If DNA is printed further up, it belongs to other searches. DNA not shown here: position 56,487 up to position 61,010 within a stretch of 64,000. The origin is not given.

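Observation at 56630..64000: Near-perfect tandem duplication of a 4.2-kb giant surface-protein gene (period 4349 bp)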

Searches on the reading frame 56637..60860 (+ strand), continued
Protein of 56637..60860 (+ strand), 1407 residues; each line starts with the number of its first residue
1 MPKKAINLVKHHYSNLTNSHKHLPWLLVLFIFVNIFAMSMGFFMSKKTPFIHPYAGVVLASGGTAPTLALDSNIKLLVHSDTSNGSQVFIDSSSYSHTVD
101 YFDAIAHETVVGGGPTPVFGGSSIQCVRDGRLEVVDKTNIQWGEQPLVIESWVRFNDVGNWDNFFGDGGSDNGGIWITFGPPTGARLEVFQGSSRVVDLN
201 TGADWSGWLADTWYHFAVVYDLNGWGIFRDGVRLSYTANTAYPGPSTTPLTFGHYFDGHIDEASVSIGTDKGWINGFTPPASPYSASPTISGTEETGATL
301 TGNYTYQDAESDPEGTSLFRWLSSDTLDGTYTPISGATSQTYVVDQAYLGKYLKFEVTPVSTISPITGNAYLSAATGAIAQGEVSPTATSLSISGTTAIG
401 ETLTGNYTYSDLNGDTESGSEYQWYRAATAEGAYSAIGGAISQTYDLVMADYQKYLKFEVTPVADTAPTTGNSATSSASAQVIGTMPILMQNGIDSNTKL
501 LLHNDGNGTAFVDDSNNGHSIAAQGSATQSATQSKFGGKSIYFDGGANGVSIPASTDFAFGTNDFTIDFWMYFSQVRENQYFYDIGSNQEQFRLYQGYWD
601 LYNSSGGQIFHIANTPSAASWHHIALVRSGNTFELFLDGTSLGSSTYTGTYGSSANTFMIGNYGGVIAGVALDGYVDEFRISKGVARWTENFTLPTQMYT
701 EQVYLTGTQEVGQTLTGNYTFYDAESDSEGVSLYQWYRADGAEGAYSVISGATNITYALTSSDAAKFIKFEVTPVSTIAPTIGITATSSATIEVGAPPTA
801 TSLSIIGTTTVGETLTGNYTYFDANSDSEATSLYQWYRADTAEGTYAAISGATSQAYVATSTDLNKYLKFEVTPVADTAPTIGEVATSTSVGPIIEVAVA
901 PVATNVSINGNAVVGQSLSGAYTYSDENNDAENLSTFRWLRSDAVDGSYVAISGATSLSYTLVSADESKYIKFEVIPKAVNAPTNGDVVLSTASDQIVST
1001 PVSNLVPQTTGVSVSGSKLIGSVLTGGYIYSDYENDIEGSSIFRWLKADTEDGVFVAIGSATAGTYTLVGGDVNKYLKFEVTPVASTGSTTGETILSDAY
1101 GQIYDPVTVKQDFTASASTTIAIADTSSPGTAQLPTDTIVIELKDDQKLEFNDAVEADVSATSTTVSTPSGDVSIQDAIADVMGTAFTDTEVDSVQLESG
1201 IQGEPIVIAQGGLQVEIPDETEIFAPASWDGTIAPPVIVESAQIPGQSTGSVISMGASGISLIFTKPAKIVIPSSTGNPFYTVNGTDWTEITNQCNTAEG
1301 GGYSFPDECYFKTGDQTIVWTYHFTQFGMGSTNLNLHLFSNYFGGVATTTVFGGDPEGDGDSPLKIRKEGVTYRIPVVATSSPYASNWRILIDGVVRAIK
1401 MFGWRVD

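Call 29: find_related_loci(query=window:56637-60860:+, collection=genome_contigs, flank=10000)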
Query window:56637-60860:+ (1407 aa) in genome_contigs; peptide patterns used: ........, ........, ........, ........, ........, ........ (x = any residue, [..] = any of these).
74 stretches matched a pattern; 29 encode a relative of the query (tblastn E <= 1e-3); 29 distinct loci.
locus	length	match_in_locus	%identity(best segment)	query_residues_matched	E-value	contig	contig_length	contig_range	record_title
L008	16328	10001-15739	38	63-1115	9e-100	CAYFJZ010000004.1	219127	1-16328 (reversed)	MAG TPA_asm: uncultured Candidatus Peribacteria bacterium isolate ERP019367_co2_28 genome assembly, contig: NODE_58_leng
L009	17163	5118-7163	39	64-703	2e-34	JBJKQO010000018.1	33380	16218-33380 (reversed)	MAG: Candidatus Woesearchaeota archaeon isolate Bin_36 S1Ck127_2105591_flag_0_multi_8.9952_len_33380, whole genome shotg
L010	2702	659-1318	40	63-699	7e-31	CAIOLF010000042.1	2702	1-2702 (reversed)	MAG: Candidatus Buchananbacteria bacterium isolate AlinenSediments_bin-3511 genome assembly, contig: bin-3511:42/72, who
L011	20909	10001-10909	39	4-699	2e-30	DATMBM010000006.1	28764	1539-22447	MAG TPA_asm: Candidatus Paceibacterota bacterium isolate SMAG_U13353 k141_406974, whole genome shotgun sequence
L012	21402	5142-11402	38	55-725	1e-31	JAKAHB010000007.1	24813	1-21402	MAG: bacterium isolate WY2.bin78 NODE_2632_length_24813_cov_1.739974, whole genome shotgun sequence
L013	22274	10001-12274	38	57-701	1e-29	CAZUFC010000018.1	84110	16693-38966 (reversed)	MAG TPA_asm: uncultured bacterium isolate SRP141376_co4_129 genome assembly, contig: NODE_456_length_84110_cov_9.026614,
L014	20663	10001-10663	37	75-699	1e-29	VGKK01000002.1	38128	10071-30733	MAG: Candidatus Omnitrophota bacterium isolate M_DeepCast_400m_m2_183 M_DeepCast_400m_m2_183_Ga0194112_10001198, whole g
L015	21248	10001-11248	34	72-704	4e-27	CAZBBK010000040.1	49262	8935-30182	MAG TPA_asm: uncultured Gemmatimonadota bacterium isolate binchicken_co65_262 genome assembly, contig: NODE_2743_length_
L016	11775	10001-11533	29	42-857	2e-26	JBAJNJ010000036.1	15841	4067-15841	MAG: Desulfobacter sp. isolate MAG1-Ocu2016 MAG-Ocu-1-OculinaPatagonica-C4391, whole genome shotgun sequence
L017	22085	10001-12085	36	59-704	3e-26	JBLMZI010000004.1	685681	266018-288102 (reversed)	MAG: Solirubrobacterales bacterium isolate MAG207 PRJNA951521_bin63_renamed_3, whole genome shotgun sequence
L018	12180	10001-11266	37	493-708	3e-26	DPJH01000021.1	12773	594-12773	MAG TPA_asm: Candidatus Moraniibacteriota bacterium isolate UBA8518 contig_442045, whole genome shotgun sequence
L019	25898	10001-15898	38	68-718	2e-28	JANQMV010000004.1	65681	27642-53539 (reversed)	MAG: Candidatus Gracilibacteria bacterium isolate PL25b_bin.48 k99_2888461, whole genome shotgun sequence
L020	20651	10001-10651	35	118-724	4e-25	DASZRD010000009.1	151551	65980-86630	MAG TPA_asm: Candidatus Paceibacterota bacterium isolate SMAG_U6015 k141_1099950, whole genome shotgun sequence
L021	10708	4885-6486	30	104-722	6e-24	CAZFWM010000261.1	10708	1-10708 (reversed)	MAG TPA_asm: uncultured Thermodesulfobacteriota bacterium isolate SRP077602_co7_231 genome assembly, contig: NODE_28042_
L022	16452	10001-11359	35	68-699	2e-22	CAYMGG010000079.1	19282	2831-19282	MAG TPA_asm: uncultured Planctomycetaceae bacterium isolate binchicken_co66_165 genome assembly, contig: NODE_4524_lengt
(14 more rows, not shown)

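Call 30: find_related_loci(query=window:56637-60860:+, collection=metagenome_contigs, flank=10000)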
Query window:56637-60860:+ (1407 aa) in metagenome_contigs; peptide patterns used: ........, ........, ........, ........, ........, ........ (x = any residue, [..] = any of these).
125 stretches matched a pattern; 74 encode a relative of the query (tblastn E <= 1e-3); 74 distinct loci.
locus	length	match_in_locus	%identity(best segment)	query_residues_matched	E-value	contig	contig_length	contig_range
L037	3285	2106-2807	40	63-714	7e-37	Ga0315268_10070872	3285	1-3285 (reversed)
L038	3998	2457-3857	39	56-699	6e-35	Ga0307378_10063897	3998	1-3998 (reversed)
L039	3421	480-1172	41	61-699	5e-35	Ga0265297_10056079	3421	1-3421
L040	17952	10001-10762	39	70-699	3e-34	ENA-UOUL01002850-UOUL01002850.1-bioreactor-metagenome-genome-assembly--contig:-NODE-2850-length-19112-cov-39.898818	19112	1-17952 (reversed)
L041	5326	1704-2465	39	70-699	2e-34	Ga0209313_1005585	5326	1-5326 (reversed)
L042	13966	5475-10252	39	71-719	5e-33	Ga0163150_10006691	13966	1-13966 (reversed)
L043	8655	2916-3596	41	70-700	1e-31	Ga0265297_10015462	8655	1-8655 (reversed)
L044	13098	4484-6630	33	448-732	2e-31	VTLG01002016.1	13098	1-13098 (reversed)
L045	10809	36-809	35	119-706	4e-31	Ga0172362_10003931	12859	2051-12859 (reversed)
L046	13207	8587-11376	40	72-782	8e-31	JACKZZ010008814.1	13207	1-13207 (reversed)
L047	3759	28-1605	38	70-703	5e-31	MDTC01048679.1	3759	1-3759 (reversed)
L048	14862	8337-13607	33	62-819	1e-30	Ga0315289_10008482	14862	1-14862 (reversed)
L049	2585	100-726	39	495-699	2e-30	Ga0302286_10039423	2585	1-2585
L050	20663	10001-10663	37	75-699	1e-29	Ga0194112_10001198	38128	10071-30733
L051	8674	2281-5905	39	32-700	1e-29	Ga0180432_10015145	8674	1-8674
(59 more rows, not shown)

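Call 42: search_protein_families(library=pfam, proteins=[P0086], max_evalue=0.001)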
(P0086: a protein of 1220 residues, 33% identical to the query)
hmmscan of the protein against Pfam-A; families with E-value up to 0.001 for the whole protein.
P0086 (1220 aa): 4 families
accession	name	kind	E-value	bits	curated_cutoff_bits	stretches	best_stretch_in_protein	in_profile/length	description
PF23197.1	IG_AIR9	-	4.3e-10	39.7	27.5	1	197-278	3-80/87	AIR9 A9 domain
PF09136.16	Glucodextran_B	-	2.4e-06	27.8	27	1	423-500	14-82/83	Glucodextranase, domain B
PF19077.6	Big_13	-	5.5e-06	27.3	27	1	430-501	27-102/102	Bacterial Ig-like domain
PF16709.11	SCAB-Ig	-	0.00021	21.7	27.6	1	201-270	3-70/98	Ig domain of plant-specific actin-binding protein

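Call 69: search_protein_families(library=ncbifam, proteins=[window:56637-60860:+, L004:15676-21270:+], max_evalue=0.01)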
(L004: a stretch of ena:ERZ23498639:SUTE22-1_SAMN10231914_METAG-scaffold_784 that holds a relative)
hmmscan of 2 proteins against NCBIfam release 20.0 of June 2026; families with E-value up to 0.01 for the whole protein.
window:56637-60860:+ (1407 aa): 1 family
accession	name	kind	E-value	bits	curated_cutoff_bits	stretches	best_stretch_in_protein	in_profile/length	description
NF040485.1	ZirU_fam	subfamily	3.6e-45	154.7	100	6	700-873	24-210/210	ZirU family protein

L004:15676-21270:+ (1864 aa): 0 families
